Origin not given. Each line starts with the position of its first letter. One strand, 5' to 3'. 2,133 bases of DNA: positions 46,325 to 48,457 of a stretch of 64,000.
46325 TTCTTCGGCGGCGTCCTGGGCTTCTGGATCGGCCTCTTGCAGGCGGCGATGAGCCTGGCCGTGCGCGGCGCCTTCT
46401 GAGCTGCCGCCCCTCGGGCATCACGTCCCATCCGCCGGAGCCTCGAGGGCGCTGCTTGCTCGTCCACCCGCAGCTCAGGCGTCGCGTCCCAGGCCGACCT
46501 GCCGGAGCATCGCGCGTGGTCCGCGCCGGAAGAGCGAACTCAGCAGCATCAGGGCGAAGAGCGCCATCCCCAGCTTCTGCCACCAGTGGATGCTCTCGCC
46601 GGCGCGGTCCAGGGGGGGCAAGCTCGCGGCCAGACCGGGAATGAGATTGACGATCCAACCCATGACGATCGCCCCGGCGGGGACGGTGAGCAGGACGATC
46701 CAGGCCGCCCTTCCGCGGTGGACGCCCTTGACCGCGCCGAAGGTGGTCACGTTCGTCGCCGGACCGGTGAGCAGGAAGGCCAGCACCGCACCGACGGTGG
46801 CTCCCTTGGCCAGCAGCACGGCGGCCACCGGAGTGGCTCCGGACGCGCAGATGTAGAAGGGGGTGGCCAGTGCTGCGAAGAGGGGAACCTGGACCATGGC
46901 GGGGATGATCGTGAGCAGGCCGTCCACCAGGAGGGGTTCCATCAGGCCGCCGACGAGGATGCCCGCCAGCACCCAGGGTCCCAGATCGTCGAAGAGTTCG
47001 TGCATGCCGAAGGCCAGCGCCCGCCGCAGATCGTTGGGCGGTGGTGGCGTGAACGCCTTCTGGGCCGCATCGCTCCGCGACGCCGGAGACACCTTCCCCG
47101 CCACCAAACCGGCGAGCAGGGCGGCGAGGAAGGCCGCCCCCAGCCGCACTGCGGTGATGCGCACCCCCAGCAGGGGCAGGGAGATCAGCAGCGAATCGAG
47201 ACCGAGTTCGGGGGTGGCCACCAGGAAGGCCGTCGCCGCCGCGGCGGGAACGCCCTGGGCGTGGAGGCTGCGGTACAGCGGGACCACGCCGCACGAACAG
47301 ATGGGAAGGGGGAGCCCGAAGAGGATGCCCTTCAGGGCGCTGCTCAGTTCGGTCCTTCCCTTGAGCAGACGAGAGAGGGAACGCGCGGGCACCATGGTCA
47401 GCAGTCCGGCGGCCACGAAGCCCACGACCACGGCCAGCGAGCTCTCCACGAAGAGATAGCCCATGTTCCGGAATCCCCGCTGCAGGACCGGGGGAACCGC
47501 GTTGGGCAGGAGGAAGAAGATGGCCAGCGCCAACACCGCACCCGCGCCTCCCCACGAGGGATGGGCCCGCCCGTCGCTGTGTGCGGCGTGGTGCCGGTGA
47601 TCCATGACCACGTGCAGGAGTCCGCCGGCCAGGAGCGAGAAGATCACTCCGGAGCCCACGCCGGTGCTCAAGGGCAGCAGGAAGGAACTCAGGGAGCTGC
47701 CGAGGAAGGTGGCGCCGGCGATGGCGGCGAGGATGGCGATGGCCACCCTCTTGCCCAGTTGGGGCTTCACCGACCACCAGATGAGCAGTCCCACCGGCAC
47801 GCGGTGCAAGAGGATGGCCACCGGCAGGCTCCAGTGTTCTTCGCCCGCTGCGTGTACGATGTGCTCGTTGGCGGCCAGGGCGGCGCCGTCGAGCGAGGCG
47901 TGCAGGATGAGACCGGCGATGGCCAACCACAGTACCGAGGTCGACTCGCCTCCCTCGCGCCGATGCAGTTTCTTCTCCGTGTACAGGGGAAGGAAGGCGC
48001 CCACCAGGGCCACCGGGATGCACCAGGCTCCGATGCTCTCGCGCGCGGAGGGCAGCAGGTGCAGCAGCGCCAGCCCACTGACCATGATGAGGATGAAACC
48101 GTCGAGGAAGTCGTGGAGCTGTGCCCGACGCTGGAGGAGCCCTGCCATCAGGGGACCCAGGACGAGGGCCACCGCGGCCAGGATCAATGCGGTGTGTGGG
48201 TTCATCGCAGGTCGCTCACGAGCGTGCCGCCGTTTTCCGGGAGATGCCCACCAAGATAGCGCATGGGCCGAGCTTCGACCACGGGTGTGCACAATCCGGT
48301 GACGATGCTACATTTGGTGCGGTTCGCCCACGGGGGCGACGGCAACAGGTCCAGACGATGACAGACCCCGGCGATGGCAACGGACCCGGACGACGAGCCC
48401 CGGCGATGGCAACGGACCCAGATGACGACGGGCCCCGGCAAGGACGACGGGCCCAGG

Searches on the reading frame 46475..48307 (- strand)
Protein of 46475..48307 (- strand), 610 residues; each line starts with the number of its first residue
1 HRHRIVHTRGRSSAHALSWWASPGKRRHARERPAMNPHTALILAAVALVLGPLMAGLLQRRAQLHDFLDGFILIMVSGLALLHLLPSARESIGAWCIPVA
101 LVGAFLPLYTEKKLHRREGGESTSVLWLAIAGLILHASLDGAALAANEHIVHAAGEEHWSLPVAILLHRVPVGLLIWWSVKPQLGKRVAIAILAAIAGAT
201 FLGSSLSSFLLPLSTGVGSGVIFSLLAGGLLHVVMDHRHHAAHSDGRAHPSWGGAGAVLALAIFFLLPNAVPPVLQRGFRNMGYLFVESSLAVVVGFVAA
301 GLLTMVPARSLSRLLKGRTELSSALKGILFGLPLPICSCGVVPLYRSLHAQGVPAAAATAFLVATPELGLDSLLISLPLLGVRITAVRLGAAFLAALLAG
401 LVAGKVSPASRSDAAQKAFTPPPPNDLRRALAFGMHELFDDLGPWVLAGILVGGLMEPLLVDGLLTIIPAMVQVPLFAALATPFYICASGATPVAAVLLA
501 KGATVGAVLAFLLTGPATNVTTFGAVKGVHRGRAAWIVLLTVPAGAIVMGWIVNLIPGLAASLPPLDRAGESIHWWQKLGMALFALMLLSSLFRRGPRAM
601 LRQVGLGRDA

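Call 47: search_protein_families(library=pfam, proteins=[window:46475-48307:-], max_evalue=0.01)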
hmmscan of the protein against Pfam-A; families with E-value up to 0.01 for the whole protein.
window:46475-48307:- (610 aa): 1 family
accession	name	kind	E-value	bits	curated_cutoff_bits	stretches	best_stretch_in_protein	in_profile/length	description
PF03773.19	ArsP_1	-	4.2e-36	125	32.3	1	283-554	10-293/294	Predicted permease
